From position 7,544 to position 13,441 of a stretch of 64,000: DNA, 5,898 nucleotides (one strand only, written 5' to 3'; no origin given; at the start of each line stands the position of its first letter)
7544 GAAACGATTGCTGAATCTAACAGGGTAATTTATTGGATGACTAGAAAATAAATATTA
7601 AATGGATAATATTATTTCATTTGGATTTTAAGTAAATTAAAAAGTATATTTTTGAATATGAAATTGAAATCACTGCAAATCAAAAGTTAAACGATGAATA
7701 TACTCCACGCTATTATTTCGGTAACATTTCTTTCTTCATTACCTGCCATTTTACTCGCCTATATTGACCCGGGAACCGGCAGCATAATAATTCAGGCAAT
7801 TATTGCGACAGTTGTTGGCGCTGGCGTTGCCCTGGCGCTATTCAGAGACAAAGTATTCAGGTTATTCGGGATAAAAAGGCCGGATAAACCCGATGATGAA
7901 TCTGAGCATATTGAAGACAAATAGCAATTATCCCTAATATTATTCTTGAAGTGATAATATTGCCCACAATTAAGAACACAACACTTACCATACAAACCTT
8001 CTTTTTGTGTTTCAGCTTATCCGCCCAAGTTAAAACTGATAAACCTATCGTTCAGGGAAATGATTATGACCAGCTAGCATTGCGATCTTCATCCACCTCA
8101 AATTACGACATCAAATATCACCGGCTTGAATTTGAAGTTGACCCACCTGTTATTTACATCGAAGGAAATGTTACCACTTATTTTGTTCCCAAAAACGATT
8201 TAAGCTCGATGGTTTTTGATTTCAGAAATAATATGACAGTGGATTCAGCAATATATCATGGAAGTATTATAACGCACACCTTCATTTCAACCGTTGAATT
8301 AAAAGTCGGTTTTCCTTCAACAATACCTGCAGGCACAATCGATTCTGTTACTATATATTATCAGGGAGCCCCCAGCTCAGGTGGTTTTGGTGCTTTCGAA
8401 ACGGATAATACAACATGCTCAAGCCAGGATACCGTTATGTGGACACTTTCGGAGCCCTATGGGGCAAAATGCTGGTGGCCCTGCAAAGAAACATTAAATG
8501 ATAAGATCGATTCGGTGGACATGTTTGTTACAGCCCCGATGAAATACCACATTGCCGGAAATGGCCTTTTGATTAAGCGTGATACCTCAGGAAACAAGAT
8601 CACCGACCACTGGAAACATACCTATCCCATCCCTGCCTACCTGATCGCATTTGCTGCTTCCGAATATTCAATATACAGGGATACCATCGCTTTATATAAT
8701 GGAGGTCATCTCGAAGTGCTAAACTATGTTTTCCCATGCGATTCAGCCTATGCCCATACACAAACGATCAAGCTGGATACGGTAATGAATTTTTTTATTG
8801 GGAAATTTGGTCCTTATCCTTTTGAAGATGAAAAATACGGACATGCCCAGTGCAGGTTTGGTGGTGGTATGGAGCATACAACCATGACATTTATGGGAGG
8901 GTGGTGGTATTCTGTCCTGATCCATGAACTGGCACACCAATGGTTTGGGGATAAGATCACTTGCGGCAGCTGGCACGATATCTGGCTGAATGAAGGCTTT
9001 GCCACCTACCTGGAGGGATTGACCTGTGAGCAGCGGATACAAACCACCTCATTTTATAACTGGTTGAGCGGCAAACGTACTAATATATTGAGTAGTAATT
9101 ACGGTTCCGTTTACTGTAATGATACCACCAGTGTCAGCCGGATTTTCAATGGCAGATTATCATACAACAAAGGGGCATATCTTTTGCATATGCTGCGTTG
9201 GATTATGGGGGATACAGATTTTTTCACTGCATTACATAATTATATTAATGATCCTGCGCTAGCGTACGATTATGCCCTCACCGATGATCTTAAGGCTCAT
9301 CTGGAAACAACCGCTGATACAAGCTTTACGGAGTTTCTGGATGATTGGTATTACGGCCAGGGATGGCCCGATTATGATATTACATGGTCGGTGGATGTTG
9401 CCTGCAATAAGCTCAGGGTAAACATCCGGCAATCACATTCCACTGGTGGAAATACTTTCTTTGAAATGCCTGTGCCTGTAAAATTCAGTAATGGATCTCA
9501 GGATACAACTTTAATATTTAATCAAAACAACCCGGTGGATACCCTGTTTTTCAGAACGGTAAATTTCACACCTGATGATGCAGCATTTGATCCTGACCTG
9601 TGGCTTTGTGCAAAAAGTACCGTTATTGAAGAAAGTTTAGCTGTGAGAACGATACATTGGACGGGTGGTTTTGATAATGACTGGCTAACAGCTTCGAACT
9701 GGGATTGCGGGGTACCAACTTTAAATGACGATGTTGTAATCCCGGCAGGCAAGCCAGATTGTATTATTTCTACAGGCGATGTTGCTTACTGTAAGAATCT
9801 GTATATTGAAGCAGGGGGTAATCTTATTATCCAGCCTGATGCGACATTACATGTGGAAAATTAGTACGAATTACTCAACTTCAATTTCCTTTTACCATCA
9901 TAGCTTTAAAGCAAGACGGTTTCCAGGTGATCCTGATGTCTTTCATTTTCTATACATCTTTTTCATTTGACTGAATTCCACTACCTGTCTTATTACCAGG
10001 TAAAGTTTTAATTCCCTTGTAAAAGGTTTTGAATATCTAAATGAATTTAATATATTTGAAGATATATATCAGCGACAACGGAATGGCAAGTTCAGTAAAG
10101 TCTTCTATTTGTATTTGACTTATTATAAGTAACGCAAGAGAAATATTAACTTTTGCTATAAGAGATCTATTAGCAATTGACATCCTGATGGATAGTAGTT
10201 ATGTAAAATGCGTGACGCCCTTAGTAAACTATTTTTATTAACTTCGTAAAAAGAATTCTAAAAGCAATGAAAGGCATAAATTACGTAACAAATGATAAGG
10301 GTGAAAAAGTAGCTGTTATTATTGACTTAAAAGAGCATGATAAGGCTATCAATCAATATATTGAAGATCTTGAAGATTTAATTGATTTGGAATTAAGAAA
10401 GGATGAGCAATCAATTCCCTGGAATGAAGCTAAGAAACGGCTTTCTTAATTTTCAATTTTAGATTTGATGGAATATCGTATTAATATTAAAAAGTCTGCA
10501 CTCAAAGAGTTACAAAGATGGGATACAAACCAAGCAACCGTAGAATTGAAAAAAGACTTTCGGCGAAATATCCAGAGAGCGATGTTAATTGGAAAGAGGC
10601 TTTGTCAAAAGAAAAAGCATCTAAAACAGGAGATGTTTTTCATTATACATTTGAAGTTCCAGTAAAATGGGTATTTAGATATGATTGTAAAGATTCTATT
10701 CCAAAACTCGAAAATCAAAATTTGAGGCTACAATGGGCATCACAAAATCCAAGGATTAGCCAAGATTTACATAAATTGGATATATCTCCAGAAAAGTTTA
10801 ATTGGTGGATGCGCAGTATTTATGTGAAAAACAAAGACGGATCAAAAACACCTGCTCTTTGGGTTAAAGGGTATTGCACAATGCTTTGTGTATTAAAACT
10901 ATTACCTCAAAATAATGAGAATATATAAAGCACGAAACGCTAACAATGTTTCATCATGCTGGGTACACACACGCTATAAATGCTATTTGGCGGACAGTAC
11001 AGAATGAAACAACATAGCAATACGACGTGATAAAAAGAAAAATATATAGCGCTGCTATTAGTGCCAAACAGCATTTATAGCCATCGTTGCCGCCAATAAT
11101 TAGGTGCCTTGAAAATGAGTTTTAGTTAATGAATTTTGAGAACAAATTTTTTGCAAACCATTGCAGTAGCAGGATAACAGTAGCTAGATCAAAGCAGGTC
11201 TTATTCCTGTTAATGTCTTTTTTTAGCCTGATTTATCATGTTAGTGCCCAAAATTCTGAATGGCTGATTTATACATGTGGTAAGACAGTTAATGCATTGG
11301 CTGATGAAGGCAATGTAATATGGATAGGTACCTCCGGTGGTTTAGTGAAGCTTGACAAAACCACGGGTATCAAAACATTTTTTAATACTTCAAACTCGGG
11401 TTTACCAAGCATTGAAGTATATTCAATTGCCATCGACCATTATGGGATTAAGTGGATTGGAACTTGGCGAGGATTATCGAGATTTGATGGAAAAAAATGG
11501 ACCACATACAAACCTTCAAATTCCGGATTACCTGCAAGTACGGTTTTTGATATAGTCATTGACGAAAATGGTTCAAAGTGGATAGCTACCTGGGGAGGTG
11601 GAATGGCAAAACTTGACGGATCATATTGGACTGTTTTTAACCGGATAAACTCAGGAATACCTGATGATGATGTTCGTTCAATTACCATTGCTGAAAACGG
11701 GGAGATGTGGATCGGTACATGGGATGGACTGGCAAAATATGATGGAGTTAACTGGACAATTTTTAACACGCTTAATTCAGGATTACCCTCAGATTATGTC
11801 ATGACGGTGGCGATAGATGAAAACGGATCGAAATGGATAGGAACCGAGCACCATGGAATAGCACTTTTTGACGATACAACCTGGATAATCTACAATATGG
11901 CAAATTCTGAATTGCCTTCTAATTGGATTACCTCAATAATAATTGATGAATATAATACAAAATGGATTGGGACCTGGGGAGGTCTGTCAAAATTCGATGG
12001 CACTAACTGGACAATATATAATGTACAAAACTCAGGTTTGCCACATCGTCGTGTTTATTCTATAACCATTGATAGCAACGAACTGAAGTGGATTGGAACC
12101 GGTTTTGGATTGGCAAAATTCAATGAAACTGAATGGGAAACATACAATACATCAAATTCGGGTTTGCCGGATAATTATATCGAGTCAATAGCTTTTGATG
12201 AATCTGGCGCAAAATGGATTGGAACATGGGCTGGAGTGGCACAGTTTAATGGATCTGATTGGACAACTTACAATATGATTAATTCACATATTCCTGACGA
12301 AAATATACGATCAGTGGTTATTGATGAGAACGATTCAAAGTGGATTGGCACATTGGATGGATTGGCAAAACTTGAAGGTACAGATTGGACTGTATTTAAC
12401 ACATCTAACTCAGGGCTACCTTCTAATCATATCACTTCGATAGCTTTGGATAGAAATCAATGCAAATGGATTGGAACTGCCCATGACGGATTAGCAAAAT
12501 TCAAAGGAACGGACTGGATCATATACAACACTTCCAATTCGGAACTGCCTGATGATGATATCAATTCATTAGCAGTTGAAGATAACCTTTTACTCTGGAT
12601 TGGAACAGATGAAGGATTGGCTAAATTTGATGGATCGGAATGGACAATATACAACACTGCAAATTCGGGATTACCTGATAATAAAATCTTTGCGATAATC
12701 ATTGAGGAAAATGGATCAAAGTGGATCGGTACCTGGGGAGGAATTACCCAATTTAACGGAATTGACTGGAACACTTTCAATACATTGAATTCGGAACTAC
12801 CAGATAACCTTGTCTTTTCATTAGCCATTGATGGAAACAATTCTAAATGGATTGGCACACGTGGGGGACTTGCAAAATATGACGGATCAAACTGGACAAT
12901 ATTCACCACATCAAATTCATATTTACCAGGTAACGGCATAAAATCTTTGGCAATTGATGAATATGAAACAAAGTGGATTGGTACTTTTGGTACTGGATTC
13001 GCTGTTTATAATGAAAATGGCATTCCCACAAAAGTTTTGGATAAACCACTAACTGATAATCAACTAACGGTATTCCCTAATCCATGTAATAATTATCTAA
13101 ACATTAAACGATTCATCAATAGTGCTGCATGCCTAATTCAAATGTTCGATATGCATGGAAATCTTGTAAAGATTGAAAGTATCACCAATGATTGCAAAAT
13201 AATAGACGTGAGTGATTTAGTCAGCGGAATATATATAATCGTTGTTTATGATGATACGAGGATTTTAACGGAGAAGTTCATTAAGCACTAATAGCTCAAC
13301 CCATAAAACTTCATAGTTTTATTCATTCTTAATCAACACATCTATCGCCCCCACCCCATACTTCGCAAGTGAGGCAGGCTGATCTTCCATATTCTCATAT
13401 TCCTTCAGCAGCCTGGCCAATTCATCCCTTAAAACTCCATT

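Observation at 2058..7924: Tandem-duplicated membrane phosphotransferase-like (AP-superfamily) genes with a coupled repeat protein and a kinase-like/methyltransferase fusion: a possible uncharacterised envelope-decoration module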

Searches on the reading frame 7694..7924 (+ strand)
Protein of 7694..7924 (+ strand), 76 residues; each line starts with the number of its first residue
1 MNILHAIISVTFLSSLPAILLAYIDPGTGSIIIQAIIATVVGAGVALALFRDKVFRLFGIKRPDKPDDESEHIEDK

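Call 3: search_protein_families(library=pfam, proteins=[window:7694-7924:+], max_evalue=1)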
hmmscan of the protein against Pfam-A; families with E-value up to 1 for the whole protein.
window:7694-7924:+ (76 aa): 1 family
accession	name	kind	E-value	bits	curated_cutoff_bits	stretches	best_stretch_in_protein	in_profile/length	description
PF12811.12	BaxI_1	-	0.067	13.2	26.2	1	6-56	85-129/233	Bax inhibitor 1 like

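Call 4: search_protein_families(library=ncbifam, proteins=[window:7694-7924:+], max_evalue=1)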
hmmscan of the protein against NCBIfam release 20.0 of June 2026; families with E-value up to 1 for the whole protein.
window:7694-7924:+ (76 aa): 1 family
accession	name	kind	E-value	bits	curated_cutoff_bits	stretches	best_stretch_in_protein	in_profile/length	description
NF053662.1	Glu_GABA_anti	equivalog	0.029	13.3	640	1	3-64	390-449/468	glutamate/gamma-aminobutyrate antiporter GadC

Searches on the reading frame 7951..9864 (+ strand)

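Call 3: search_protein_families(library=pfam, proteins=[window:7951-9864:+], max_evalue=1)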
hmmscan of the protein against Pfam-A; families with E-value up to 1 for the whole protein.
window:7951-9864:+ (637 aa): 5 families
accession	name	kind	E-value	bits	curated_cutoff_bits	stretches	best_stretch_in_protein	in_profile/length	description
PF01433.26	Peptidase_M1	-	7.5e-29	101.3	27.7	1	321-466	69-218/218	Peptidase family M1 domain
PF17900.6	Peptidase_M1_N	-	3.2e-05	24.6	25.8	1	56-231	4-186/186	Peptidase M1 N-terminal domain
PF13485.12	Peptidase_MA_2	-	0.012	15.8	32.4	1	318-357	65-105/201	Peptidase MA superfamily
PF10162.14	G8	-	0.029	14.7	22.9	1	584-635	2-53/124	G8 domain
PF14828.11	Amnionless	-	0.058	12.6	30.4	1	575-635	7-67/442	Amnionless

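Call 4: search_protein_families(library=ncbifam, proteins=[window:7951-9864:+], max_evalue=1)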
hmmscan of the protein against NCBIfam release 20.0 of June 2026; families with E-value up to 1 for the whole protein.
window:7951-9864:+ (637 aa): 3 families
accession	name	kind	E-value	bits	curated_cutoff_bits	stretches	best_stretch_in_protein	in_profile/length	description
TIGR02412.1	pepN_strep_liv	equivalog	2.3e-20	72.6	591.2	1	321-472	289-444/832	aminopeptidase N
TIGR02414.1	pepN_proteo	equivalog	3.6e-15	55.2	718.2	1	321-510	287-479/868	aminopeptidase N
TIGR02411.1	leuko_A4_hydro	equivalog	1.5e-14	53.7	761.7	1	48-434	4-402/600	leukotriene-A(4) hydrolase/aminopeptidase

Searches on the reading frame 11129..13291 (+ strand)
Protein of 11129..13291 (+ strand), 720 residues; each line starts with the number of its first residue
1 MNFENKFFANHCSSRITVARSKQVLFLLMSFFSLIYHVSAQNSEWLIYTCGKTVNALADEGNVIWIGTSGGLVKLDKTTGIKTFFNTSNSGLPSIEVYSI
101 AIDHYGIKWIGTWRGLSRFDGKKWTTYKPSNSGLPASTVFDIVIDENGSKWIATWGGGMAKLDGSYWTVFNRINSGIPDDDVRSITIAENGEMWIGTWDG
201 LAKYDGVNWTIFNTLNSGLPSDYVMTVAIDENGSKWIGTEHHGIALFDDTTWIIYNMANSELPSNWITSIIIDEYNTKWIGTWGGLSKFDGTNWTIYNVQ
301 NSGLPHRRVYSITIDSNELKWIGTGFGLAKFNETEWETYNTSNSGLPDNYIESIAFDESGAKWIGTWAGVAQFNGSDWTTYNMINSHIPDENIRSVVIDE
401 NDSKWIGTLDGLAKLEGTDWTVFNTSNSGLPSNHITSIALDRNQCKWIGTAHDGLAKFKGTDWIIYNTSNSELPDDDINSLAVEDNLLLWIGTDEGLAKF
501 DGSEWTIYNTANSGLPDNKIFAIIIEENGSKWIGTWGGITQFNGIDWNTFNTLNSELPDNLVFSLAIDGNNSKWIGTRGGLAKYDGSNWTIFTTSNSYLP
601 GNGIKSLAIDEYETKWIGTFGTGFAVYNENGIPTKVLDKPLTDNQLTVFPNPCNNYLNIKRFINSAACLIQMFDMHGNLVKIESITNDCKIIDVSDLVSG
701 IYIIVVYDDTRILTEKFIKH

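Call 87: search_protein_families(library=pfam, proteins=[window:11129-13291:+], max_evalue=0.00001)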
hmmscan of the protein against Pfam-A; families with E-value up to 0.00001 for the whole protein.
window:11129-13291:+ (720 aa): 4 families
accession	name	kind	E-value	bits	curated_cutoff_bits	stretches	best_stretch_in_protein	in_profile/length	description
PF07494.17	Reg_prop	-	1.5e-30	101.7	20.4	0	176-199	1-24/24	Two component regulator propeller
PF18962.6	Por_Secre_tail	-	7.4e-12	45.8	27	1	648-718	1-74/75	Secretion system C-terminal sorting domain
PF24249.1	DUF7452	-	2.7e-07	31.4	28.2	0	501-525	94-118/118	Domain of unknown function (DUF7452)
PF21544.3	PorZ_N_b_propeller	-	2e-06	28.6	27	0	300-346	72-117/154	TSS9, PorZ, N-terminal beta-propeller domain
